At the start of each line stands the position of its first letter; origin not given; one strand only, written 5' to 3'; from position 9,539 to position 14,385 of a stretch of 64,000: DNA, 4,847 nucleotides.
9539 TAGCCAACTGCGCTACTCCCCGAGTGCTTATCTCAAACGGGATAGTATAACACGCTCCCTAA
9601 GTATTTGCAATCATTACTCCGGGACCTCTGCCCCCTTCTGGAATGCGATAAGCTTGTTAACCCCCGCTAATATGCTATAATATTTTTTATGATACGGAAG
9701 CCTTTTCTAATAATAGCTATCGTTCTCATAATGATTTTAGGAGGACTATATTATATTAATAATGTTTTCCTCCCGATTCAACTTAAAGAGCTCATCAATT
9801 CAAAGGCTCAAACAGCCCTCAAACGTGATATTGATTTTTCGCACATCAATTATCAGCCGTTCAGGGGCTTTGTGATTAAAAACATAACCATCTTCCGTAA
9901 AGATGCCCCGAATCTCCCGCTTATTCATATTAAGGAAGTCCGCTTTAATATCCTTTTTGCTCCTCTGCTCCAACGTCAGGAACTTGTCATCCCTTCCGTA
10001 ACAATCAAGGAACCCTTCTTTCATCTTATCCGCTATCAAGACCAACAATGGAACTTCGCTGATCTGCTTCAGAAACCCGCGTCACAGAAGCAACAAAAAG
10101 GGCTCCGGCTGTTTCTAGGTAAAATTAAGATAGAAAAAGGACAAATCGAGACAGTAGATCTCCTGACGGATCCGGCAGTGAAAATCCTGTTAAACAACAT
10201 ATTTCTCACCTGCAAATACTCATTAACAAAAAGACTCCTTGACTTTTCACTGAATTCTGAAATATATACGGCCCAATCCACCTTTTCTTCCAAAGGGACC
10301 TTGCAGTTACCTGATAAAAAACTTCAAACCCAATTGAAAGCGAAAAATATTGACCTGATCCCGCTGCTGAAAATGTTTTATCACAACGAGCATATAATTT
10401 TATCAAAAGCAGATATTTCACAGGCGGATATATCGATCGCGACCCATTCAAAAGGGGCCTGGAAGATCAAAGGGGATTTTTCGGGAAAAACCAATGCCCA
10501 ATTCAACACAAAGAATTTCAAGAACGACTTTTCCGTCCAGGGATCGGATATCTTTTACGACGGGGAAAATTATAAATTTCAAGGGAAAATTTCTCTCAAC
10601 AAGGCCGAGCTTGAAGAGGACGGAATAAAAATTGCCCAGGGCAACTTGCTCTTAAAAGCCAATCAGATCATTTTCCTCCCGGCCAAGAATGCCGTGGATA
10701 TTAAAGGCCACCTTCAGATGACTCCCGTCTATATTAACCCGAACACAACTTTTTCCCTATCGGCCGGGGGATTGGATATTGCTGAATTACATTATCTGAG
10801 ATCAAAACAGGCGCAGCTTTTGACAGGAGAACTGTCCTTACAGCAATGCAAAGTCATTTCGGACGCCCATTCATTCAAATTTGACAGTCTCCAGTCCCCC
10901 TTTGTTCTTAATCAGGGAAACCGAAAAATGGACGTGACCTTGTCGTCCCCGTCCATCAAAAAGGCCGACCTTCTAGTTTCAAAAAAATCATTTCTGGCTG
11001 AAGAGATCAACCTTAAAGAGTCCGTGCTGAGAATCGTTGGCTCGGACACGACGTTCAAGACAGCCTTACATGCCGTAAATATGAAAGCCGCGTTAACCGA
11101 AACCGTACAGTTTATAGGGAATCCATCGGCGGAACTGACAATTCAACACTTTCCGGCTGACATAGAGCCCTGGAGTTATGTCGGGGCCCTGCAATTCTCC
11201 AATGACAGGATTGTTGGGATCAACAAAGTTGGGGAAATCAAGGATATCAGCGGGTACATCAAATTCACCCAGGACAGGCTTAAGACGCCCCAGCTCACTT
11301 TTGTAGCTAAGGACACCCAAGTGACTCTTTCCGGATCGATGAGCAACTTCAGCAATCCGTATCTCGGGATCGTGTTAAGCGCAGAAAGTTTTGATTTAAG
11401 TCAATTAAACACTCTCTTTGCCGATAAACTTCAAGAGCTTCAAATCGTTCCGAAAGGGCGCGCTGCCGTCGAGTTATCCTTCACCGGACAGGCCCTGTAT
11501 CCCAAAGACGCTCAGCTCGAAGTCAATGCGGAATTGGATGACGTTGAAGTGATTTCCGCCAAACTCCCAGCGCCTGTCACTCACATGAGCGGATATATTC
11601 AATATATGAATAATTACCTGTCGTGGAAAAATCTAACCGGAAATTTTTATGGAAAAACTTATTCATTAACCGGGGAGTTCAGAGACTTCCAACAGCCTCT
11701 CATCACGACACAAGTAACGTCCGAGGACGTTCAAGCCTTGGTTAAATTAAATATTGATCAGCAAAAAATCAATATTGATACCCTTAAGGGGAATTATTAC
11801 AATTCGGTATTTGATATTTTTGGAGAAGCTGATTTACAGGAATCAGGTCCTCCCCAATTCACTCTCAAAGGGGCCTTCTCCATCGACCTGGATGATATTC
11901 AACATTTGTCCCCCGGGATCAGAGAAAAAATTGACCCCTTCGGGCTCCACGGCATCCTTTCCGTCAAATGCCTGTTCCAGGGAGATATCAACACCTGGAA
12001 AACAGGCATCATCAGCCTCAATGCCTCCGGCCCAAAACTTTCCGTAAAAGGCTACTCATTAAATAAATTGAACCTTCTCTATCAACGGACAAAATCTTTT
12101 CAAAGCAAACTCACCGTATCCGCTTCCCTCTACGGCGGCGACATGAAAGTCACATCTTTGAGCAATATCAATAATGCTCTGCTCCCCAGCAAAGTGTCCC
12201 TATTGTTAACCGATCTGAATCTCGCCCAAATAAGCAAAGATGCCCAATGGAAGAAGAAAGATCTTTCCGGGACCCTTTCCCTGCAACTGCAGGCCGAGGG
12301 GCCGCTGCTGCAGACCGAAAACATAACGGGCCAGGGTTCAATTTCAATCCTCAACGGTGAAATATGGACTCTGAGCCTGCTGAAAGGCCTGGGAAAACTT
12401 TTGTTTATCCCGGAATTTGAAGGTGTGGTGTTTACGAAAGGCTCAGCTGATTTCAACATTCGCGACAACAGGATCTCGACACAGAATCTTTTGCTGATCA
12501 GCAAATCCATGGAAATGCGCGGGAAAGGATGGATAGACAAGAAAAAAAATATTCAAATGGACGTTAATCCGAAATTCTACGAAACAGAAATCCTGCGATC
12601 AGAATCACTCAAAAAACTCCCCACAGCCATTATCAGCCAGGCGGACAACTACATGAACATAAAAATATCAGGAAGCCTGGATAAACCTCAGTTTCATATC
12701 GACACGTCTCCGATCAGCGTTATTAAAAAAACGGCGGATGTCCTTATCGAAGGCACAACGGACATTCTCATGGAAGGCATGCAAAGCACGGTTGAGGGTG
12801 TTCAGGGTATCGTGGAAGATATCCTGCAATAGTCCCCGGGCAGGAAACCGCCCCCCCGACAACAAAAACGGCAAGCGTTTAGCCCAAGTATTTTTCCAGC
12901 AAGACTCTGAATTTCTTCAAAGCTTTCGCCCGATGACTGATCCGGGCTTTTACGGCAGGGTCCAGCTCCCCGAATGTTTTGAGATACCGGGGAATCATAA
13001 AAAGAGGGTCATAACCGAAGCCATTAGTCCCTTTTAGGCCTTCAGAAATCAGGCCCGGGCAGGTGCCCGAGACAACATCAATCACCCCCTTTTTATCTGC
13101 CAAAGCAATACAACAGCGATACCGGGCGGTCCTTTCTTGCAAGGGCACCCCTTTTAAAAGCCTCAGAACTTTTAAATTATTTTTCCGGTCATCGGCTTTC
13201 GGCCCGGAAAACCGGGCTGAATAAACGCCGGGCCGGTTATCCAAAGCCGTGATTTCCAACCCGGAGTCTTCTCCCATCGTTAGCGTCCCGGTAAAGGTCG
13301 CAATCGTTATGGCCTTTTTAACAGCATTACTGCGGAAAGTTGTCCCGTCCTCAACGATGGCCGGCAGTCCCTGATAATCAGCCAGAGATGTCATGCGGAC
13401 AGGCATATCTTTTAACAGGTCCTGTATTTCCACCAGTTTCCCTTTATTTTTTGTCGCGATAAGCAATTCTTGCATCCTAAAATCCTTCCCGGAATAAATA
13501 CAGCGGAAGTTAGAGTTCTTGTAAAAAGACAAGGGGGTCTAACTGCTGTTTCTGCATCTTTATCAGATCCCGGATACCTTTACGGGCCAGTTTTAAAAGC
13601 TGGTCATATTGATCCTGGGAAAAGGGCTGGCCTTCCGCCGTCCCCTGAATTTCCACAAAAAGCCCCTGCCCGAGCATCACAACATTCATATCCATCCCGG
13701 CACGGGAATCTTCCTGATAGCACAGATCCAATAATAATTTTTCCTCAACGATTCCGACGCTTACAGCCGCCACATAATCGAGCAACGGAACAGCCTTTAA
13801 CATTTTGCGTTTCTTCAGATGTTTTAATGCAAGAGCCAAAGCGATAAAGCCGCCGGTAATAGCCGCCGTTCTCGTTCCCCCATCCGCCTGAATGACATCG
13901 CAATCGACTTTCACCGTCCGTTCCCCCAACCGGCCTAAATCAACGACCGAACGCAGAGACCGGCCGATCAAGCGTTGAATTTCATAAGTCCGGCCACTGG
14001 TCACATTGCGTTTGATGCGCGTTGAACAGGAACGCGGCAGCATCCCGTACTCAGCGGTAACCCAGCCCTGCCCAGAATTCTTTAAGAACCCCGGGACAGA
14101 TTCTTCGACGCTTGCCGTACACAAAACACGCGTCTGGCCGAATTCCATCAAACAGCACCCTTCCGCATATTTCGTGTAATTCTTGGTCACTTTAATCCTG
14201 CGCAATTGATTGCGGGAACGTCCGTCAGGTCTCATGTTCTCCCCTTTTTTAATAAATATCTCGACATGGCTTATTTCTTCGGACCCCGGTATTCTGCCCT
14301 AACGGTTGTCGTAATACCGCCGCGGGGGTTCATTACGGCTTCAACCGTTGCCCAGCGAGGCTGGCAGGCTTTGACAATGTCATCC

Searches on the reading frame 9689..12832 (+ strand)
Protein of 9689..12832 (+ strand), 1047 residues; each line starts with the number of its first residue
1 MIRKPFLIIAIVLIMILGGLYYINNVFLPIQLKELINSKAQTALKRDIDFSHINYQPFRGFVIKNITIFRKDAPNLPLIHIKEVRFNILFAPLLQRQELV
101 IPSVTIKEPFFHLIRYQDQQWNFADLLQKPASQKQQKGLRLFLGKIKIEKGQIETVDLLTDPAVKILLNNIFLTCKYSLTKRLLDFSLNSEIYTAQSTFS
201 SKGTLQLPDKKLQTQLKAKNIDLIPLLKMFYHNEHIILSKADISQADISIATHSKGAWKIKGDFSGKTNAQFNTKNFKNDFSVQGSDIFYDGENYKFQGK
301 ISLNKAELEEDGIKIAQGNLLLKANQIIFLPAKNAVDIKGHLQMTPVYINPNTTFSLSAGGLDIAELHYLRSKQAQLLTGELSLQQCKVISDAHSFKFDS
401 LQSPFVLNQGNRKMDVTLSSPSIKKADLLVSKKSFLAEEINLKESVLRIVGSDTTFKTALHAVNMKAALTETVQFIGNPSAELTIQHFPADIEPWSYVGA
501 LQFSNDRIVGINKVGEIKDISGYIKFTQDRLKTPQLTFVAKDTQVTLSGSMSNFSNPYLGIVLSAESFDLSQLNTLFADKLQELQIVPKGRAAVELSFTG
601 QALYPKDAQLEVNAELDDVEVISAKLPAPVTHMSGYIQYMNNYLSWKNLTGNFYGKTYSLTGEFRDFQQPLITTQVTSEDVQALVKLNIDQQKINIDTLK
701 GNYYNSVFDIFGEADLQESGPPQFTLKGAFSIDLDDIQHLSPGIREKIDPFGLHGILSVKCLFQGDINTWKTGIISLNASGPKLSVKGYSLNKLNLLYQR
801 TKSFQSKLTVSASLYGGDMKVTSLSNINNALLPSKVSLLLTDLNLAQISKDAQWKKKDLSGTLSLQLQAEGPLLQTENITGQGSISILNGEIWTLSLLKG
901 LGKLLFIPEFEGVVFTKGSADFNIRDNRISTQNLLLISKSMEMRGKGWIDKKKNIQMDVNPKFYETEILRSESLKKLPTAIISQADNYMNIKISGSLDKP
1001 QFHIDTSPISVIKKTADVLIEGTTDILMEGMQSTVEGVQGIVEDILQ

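Call 86: search_protein_families(library=pfam, proteins=[window:9689-12832:+], max_evalue=0.00001)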
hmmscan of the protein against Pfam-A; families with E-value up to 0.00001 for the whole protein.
window:9689-12832:+ (1047 aa): 1 family
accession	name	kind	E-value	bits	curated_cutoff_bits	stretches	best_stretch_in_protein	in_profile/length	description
PF05359.17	DUF748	-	4.7e-21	75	50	1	9-445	17-420/1037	Domain of Unknown Function (DUF748)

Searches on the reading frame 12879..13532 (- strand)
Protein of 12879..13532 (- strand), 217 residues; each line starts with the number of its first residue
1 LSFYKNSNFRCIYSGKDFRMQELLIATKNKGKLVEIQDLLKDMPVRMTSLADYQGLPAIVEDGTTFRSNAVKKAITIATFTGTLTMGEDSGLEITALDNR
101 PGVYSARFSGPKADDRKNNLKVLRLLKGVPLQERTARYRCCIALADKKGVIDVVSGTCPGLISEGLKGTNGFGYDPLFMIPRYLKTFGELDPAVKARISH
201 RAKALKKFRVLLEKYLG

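Call 86: search_protein_families(library=pfam, proteins=[window:12879-13532:-], max_evalue=0.00001)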
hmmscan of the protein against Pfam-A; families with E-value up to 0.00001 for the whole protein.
window:12879-13532:- (217 aa): 1 family
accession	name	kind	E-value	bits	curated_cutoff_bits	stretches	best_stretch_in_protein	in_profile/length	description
PF01725.21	Ham1p_like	-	4.7e-59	199.8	22.5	1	23-209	1-184/186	Ham1 family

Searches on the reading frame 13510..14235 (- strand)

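Call 86: search_protein_families(library=pfam, proteins=[window:13510-14235:-], max_evalue=0.00001)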
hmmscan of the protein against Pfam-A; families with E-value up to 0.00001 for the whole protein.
window:13510-14235:- (241 aa): 2 families
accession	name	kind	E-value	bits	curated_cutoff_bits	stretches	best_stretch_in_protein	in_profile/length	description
PF01138.27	RNase_PH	-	9.2e-27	94.5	25.5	1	10-136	1-127/130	3' exoribonuclease family, domain 1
PF03725.20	RNase_PH_C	-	1.3e-13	51.1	20.8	1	153-220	1-67/67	3' exoribonuclease family, domain 2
